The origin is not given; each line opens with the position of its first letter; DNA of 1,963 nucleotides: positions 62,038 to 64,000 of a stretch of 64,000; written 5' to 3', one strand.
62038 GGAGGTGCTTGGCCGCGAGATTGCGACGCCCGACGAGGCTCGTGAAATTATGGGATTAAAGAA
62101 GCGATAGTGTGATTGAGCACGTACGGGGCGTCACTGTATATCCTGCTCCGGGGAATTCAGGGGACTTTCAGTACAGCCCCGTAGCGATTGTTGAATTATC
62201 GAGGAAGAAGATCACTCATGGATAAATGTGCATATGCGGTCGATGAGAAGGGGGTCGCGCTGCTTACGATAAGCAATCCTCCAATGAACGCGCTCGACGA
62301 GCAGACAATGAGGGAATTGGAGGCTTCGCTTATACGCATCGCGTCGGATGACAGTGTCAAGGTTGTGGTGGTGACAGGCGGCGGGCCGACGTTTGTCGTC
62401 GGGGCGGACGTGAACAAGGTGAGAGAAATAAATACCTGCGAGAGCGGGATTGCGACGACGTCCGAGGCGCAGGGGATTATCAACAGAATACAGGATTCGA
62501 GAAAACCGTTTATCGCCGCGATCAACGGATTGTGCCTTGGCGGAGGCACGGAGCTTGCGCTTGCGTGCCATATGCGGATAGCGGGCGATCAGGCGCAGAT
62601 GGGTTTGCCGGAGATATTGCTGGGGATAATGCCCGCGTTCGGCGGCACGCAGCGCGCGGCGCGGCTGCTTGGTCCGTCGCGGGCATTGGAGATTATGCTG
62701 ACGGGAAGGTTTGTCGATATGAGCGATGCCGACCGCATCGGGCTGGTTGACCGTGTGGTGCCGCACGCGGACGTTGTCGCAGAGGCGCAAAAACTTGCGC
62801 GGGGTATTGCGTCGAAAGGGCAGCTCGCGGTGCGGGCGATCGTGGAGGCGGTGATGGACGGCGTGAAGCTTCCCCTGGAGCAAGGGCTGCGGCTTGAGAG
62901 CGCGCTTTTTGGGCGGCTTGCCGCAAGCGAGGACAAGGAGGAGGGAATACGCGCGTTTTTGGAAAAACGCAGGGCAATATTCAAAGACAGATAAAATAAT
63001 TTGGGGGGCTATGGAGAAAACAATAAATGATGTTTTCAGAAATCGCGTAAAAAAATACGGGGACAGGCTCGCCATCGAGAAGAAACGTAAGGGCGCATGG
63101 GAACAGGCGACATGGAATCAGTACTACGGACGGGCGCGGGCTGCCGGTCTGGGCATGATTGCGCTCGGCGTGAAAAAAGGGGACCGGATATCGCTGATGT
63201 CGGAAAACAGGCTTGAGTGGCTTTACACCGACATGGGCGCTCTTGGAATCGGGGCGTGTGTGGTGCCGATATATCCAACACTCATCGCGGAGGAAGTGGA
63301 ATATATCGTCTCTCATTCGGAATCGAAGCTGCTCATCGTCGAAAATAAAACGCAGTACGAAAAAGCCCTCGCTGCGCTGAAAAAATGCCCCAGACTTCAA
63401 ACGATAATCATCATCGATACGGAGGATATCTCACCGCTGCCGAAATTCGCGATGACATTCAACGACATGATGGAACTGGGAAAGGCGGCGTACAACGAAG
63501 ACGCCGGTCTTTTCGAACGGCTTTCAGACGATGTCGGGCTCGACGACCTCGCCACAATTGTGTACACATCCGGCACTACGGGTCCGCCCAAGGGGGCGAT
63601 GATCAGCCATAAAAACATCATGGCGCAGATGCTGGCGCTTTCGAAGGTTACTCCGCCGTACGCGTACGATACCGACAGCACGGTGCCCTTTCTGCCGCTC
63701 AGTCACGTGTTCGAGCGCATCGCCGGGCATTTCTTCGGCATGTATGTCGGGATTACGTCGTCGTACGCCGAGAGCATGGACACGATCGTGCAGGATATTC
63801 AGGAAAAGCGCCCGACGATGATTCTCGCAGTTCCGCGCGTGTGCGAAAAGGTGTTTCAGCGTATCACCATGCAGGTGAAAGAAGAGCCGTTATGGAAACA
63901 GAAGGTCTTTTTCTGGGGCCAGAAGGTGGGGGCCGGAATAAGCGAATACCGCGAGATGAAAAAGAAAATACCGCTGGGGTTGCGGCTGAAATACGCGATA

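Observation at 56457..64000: Ltp4/Ltp3-like retro-aldolase operon for branched lipid or steroid side-chain breakdown in a probable anaerobic spirochaete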

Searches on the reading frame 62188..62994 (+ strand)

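Call 3: search_protein_families(library=pfam, proteins=[window:62188-62994:+], max_evalue=0.01)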
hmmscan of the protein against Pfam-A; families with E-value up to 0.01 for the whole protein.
window:62188-62994:+ (268 aa): 2 families
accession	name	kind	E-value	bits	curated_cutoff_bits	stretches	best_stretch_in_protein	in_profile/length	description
PF00378.25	ECH_1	-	1.6e-63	214.8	27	1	20-268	3-251/251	Enoyl-CoA hydratase/isomerase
PF16113.10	ECH_2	-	5.9e-32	111.9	27.2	1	33-204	12-185/335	Enoyl-CoA hydratase/isomerase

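Call 4: search_protein_families(library=ncbifam, proteins=[window:62188-62994:+], max_evalue=0.01)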
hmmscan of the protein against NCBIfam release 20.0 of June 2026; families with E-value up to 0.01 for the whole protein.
window:62188-62994:+ (268 aa): 73 families (the best 25 are shown)
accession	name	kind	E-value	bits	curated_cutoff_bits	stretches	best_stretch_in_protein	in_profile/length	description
NF005803.0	PRK07658.1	equivalog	4.3e-73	245.9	313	1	20-268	9-257/257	enoyl-CoA hydratase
NF004475.0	PRK05809.1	subfamily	2.7e-66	223.7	394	1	20-268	11-260/260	short-chain-enoyl-CoA hydratase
NF006007.0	PRK08138.1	subfamily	1.9e-63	214.3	355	1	17-267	12-260/261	enoyl-CoA hydratase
NF004517.0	PRK05862.1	equivalog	1e-61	208.7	396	1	21-268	12-257/257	enoyl-CoA hydratase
NF007239.0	PRK09674.1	equivalog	1.8e-61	207.9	371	1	19-267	10-256/257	2,3-dehydroadipyl-CoA hydratase PaaF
NF051848.1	EnCoAHydtEchA19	equivalog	1.1e-60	205.4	400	1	23-268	10-258/258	enoyl-CoA hydratase EchA19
NF005802.0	PRK07657.1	equivalog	1.5e-59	201.7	363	1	13-266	4-258/260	enoyl-CoA hydratase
NF004634.0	PRK05980.1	equivalog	1.3e-57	195.2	375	1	17-265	7-260/263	crotonase/enoyl-CoA hydratase family protein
NF006566.0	PRK09076.1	subfamily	1.4e-54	185.4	286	1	19-266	11-258/260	enoyl-CoA hydratase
NF005073.0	PRK06495.1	subfamily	1.4e-52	178.6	296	1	17-268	9-257/257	enoyl-CoA hydratase/isomerase family protein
NF008363.0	PRK11154.1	equivalog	4.3e-49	167.3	869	1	16-205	9-203/708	fatty acid oxidation complex subunit alpha FadJ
NF004840.0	PRK06190.1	equivalog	3.3e-48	164.5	253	1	19-249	10-240/260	enoyl-CoA hydratase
NF004781.0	PRK06127.1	subfamily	1.6e-47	162.4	291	1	18-267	16-268/269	enoyl-CoA hydratase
NF042430.2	EnCoAhydt_DpgD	equivalog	3.5e-47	161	400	1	22-266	6-256/258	enoyl-CoA-hydratase DpgD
NF005864.0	PRK07799.1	equivalog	1e-45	156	316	1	17-267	11-265/266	crotonase/enoyl-CoA hydratase family protein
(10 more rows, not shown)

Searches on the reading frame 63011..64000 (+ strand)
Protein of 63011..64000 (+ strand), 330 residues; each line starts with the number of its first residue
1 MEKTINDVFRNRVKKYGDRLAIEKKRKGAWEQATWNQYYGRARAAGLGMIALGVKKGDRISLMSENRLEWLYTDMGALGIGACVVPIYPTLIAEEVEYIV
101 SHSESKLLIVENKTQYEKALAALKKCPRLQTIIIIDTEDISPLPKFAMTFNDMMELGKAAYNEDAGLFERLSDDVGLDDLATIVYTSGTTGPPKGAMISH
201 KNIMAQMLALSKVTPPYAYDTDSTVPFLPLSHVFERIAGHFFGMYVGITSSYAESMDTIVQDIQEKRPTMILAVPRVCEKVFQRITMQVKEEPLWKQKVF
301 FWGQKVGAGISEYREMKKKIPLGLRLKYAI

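Call 3: search_protein_families(library=pfam, proteins=[window:63011-64000:+], max_evalue=0.01)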
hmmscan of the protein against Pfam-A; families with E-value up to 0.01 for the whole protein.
window:63011-64000:+ (330 aa): 1 family
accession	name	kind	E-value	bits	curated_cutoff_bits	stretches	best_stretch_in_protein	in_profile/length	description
PF00501.34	AMP-binding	-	3.3e-59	201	29.9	1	9-288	1-277/384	AMP-binding enzyme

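Call 4: search_protein_families(library=ncbifam, proteins=[window:63011-64000:+], max_evalue=0.01)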
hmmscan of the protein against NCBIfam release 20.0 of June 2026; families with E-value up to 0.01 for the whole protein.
window:63011-64000:+ (330 aa): 91 families (the best 25 are shown)
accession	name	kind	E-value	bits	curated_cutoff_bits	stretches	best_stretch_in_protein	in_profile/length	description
NF004837.0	PRK06187.1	subfamily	1.9e-44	151.8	476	1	2-287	7-280/531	long-chain-fatty-acid--CoA ligase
NF038343.1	ligase_FadD11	exception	7.1e-44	150.2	950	1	21-322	17-303/585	fatty acid--CoA ligase FadD11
NF005801.1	PRK07656.1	equivalog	6.4e-32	110.8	657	1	4-282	2-268/500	FadD3 family acyl-CoA ligase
NF006182.0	PRK08316.1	subfamily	9.2e-32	110.2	663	1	2-277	10-270/523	fatty acyl-CoA synthetase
NF009233.0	PRK12583.1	subfamily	8e-30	103.7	832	1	2-276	17-300/558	fatty acid CoA ligase family protein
TIGR03098.1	ligase_PEP_1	hypoth_equivalog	5.8e-28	97.6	592.35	1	7-281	4-265/517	acyl-CoA ligase (AMP-forming), exosortase A system-associated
NF041592.1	carboxyl_red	equivalog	1.3e-26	92.6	1300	1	26-291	71-345/1160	carboxylic acid reductase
NF004808.0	PRK06155.1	equivalog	4.7e-25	87.8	722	1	2-203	20-205/542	ATP-dependent acyl-CoA ligase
NF006181.0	PRK08314.1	subfamily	8.9e-25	86.9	705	1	43-234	61-258/563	long-chain-fatty-acid--CoA ligase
NF004114.0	PRK05605.1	equivalog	1.2e-24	86.5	766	2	173-284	216-329/575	long-chain-fatty-acid--CoA ligase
NF005863.0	PRK07798.1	subfamily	2.1e-23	82.7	543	1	2-209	3-195/540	acyl-CoA synthetase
TIGR03208.1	cyc_hxne_CoA_lg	equivalog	8.3e-23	80.9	792.3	1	2-210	21-227/538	cyclohexanecarboxylate-CoA ligase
NF004674.0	PRK06018.1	subfamily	2.7e-22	79.2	766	1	5-234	12-233/544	long-chain-fatty-acid--CoA ligase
NF005947.1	PRK08008.1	equivalog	4.7e-22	78.3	651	1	2-204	6-200/518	crotonobetaine/carnitine-CoA ligase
NF005702.0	PRK07514.1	subfamily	6.7e-22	77.5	558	1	2-282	2-259/506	malonyl-CoA synthase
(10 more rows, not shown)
